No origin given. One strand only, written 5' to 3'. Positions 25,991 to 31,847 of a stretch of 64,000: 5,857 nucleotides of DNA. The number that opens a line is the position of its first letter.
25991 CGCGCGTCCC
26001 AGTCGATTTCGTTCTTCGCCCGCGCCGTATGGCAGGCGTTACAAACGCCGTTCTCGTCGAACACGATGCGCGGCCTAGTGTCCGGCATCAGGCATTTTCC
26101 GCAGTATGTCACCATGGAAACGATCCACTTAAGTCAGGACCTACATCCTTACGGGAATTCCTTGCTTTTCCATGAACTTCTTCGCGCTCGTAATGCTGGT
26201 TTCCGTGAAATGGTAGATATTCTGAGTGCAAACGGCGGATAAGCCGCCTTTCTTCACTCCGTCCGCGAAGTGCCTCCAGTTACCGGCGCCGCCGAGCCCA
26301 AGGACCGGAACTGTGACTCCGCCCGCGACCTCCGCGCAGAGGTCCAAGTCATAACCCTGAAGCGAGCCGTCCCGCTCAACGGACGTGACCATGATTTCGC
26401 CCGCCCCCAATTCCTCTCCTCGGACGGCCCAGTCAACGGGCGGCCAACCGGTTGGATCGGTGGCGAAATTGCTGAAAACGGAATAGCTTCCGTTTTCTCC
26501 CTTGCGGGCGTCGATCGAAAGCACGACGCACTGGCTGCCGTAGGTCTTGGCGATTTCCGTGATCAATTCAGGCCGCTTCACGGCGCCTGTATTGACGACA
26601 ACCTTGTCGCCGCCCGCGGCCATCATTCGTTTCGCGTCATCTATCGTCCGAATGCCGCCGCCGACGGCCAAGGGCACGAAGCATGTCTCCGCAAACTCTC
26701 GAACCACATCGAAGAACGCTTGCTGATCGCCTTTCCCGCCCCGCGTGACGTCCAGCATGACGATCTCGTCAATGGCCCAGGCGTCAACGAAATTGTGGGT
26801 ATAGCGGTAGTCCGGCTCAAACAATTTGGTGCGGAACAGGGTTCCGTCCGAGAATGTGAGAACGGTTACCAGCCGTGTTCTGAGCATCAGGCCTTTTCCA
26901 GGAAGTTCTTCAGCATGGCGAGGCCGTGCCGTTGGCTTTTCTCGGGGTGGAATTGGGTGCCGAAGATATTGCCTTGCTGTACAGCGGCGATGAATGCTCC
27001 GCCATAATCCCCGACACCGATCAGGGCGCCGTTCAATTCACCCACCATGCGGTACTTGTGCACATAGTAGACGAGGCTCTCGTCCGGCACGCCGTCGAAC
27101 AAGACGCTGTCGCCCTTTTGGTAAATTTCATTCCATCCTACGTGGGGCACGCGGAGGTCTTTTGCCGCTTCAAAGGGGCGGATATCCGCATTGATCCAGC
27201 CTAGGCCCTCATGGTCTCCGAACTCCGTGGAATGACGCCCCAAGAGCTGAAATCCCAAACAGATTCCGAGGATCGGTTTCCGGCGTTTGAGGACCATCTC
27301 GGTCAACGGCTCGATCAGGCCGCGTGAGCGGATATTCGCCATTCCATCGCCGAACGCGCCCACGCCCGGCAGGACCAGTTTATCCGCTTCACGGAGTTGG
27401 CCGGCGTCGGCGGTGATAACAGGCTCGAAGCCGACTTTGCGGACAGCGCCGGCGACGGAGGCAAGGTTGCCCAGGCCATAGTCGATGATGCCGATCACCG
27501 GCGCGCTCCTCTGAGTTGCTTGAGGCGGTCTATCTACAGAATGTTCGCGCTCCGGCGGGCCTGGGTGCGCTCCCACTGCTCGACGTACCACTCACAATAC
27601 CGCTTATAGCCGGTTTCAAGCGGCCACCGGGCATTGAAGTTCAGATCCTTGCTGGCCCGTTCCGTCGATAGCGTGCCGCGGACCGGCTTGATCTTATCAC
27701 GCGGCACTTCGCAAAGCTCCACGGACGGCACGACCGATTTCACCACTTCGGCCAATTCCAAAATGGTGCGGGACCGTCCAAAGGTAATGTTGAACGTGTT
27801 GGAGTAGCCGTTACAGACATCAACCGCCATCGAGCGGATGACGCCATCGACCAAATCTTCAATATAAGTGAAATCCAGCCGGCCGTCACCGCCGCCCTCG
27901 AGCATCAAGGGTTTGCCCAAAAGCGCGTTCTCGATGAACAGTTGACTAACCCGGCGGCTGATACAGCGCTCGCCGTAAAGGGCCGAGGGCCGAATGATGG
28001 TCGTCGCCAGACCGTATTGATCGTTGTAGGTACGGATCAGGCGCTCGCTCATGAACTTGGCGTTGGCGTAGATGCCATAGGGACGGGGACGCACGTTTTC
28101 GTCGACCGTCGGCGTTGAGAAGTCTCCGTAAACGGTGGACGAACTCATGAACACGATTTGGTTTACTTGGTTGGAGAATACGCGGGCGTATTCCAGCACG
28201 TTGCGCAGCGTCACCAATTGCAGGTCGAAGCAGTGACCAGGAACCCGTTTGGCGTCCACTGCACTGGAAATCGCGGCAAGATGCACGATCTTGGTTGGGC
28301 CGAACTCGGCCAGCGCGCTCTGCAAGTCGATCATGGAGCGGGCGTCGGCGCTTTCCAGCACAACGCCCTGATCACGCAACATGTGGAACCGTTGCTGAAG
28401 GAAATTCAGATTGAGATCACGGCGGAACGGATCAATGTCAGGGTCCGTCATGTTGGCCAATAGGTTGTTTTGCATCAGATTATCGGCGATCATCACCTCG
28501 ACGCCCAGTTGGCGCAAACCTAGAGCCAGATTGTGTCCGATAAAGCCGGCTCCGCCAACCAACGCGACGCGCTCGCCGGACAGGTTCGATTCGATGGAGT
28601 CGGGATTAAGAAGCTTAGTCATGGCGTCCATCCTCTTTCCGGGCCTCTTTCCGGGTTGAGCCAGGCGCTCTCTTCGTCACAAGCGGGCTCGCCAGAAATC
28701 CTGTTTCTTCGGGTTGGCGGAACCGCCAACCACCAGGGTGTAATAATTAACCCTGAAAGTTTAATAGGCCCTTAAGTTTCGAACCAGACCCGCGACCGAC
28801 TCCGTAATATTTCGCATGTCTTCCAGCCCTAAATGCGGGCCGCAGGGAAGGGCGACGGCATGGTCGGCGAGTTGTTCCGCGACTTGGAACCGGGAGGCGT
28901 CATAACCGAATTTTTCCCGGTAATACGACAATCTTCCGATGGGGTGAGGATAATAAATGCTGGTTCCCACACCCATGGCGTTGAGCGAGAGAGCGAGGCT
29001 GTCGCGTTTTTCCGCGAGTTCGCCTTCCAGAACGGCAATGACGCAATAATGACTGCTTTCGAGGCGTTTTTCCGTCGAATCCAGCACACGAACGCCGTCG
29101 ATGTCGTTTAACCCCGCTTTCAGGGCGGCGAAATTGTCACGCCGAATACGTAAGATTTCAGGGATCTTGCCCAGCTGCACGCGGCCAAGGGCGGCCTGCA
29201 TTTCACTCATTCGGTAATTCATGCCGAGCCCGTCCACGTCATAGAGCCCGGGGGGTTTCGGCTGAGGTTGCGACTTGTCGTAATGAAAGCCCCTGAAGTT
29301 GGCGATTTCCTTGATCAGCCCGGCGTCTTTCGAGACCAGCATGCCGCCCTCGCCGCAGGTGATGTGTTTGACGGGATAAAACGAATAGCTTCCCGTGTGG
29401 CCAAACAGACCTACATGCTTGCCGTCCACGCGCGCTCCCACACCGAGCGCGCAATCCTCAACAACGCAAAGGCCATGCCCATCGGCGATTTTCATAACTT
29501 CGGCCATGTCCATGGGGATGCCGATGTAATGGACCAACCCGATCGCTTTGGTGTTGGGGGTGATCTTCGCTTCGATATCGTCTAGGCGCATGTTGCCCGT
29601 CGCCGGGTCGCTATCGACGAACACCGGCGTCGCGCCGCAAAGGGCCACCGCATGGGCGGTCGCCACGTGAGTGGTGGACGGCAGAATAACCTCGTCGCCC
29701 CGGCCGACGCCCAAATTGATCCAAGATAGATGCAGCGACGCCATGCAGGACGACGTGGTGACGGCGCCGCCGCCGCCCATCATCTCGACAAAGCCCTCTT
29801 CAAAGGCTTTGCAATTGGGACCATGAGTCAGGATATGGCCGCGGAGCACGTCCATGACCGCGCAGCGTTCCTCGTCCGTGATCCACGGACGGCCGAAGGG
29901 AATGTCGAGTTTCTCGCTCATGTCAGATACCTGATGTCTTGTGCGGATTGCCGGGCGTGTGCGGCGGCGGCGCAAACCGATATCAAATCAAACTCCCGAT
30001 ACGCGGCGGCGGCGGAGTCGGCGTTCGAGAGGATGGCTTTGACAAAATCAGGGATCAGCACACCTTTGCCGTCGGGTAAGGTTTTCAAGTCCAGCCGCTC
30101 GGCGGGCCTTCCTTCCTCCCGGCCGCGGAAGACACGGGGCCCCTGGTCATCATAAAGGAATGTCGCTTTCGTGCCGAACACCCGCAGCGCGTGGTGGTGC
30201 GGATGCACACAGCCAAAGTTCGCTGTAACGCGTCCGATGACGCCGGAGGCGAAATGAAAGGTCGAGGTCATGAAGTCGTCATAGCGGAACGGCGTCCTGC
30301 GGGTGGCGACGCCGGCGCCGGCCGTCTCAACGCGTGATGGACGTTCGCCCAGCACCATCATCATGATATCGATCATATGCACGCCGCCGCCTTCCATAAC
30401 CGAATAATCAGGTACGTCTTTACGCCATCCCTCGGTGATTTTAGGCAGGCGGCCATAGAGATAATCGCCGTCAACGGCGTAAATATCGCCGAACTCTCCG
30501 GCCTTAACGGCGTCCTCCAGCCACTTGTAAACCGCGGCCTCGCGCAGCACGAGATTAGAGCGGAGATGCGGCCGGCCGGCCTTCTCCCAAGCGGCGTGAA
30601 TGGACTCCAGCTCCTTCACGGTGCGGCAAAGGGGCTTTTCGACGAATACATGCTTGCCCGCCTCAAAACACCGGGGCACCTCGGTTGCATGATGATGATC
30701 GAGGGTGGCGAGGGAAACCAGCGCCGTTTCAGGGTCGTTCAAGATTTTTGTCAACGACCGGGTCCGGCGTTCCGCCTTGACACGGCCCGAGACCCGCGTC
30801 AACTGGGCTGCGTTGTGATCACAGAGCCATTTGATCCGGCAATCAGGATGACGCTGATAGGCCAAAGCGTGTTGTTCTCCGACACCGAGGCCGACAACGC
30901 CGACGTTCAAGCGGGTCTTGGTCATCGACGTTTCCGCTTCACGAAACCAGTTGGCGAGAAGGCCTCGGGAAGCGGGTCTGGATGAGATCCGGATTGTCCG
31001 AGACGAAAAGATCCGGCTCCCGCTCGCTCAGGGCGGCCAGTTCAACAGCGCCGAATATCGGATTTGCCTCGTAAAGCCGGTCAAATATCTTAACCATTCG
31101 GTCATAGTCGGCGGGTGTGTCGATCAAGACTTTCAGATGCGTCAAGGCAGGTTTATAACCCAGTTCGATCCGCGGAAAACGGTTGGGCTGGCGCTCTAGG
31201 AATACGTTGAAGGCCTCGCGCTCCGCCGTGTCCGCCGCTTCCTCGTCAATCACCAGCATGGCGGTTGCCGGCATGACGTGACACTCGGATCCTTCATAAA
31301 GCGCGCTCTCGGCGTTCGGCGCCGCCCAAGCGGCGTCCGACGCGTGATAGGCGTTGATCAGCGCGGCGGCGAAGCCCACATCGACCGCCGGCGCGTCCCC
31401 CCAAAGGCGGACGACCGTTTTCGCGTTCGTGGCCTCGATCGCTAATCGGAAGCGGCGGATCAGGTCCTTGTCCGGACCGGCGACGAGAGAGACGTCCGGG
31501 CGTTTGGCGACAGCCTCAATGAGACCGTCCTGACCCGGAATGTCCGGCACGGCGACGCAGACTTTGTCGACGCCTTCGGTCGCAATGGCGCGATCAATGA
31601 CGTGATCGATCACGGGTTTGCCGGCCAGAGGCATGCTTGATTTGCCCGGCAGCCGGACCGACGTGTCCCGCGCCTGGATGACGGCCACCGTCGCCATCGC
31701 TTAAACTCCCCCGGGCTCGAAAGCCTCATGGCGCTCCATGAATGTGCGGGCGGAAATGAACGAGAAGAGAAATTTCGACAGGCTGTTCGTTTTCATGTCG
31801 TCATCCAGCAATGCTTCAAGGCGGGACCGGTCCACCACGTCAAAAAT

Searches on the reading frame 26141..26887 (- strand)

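Call 8: search_protein_families(library=pfam, proteins=[window:26141-26887:-], max_evalue=0.001)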
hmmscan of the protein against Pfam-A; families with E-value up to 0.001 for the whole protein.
window:26141-26887:- (248 aa): 2 families
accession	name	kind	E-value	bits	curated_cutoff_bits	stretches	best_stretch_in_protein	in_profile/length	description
PF00977.27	His_biosynth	-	7.3e-48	163.4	23.6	1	29-229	33-226/228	Histidine biosynthesis protein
PF01207.24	Dus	-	0.00011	21.8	20.4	1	55-114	168-228/311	Dihydrouridine synthase (Dus)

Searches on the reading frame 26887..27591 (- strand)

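Call 7: search_protein_families(library=pfam, proteins=[window:26887-27591:-], max_evalue=0.001)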
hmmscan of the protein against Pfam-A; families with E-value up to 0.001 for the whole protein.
window:26887-27591:- (234 aa): 4 families
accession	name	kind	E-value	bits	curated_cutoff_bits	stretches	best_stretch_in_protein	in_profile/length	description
PF00117.34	GATase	-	3.1e-20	73.1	22.8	1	35-233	2-189/190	Glutamine amidotransferase class-I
PF01174.25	SNO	-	3.3e-09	37.3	27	1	47-122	12-86/188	SNO glutamine amidotransferase family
PF07685.20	GATase_3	-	3.4e-06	27.2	27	1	63-138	34-116/196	CobB/CobQ-like glutamine amidotransferase domain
PF07722.19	Peptidase_C26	-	4.3e-05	23.8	20.5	0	95-117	96-118/219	Peptidase C26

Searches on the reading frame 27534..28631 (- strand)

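Call 7: search_protein_families(library=pfam, proteins=[window:27534-28631:-], max_evalue=0.001)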
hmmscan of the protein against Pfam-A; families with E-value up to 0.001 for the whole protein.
window:27534-28631:- (365 aa): 5 families
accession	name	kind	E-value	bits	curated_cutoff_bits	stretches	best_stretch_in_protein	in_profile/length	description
PF01370.27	Epimerase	-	1.7e-37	129.6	20.9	1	24-270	3-227/240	NAD dependent epimerase/dehydratase family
PF16363.11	GDP_Man_Dehyd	-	1.5e-27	97.4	27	1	25-296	3-261/332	GDP-mannose 4,6 dehydratase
PF01073.25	3Beta_HSD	-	1.9e-13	50.5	22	1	24-264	2-225/280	3-beta hydroxysteroid dehydrogenase/isomerase family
PF04321.23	RmlD_sub_bind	-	2.6e-08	33.7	27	1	72-329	33-266/287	RmlD substrate binding domain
PF07993.18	NAD_binding_4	-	4.6e-05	23.1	20.1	1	115-221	92-210/258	Male sterility protein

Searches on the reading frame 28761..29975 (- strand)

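Call 7: search_protein_families(library=pfam, proteins=[window:28761-29975:-], max_evalue=0.001)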
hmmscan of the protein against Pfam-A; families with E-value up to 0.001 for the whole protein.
window:28761-29975:- (404 aa): 5 families
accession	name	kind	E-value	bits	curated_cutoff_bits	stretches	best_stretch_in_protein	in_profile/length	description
PF01041.23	DegT_DnrJ_EryC1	-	2.7e-104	349.7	19.8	1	32-394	3-359/360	DegT/DnrJ/EryC1/StrS aminotransferase family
PF00155.27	Aminotran_1_2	-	2.9e-05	23.9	19.7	1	58-148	47-151/361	Aminotransferase class I and II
PF01053.26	Cys_Met_Meta_PP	-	4.4e-05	22.7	27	1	52-177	51-176/381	Cys/Met metabolism PLP-dependent enzyme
PF00266.25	Aminotran_5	-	0.0001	21.9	21.5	1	76-180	69-181/371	Aminotransferase class-V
PF01212.27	Beta_elim_lyase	-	0.00096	19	27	0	53-176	32-170/288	Beta-eliminating lyase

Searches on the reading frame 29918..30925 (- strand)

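Call 7: search_protein_families(library=pfam, proteins=[window:29918-30925:-], max_evalue=0.001)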
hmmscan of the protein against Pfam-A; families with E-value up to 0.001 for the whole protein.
window:29918-30925:- (335 aa): 3 families
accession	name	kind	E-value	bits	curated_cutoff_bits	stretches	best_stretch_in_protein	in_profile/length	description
PF22725.1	GFO_IDH_MocA_C3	-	1.6e-17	64.1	27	1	135-256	3-123/124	GFO/IDH/MocA C-terminal domain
PF01408.29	GFO_IDH_MocA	-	3.8e-17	63.5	24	1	6-118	1-114/120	Oxidoreductase family, NAD-binding Rossmann fold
PF02894.22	GFO_IDH_MocA_C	-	5.9e-12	46.3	22.9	1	139-272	3-146/218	Oxidoreductase family, C-terminal alpha/beta domain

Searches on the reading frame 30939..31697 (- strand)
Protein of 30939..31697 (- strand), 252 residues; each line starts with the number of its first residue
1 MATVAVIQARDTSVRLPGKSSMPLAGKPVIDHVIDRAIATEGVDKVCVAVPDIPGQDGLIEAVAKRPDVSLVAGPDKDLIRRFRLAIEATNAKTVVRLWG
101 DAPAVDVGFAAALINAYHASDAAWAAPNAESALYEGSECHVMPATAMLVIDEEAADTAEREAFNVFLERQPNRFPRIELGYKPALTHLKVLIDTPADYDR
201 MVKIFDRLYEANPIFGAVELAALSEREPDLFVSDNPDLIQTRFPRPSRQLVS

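Call 7: search_protein_families(library=pfam, proteins=[window:30939-31697:-], max_evalue=0.001)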
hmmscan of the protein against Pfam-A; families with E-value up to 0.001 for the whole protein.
window:30939-31697:- (252 aa): 2 families
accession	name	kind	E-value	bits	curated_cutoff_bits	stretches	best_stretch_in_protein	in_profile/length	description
PF02348.25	CTP_transf_3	-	3.6e-13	50.2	22.6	1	4-131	1-129/217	Cytidylyltransferase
PF12804.13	NTP_transf_3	-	1.3e-08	35.6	27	1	19-131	16-125/160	MobA-like NTP transferase domain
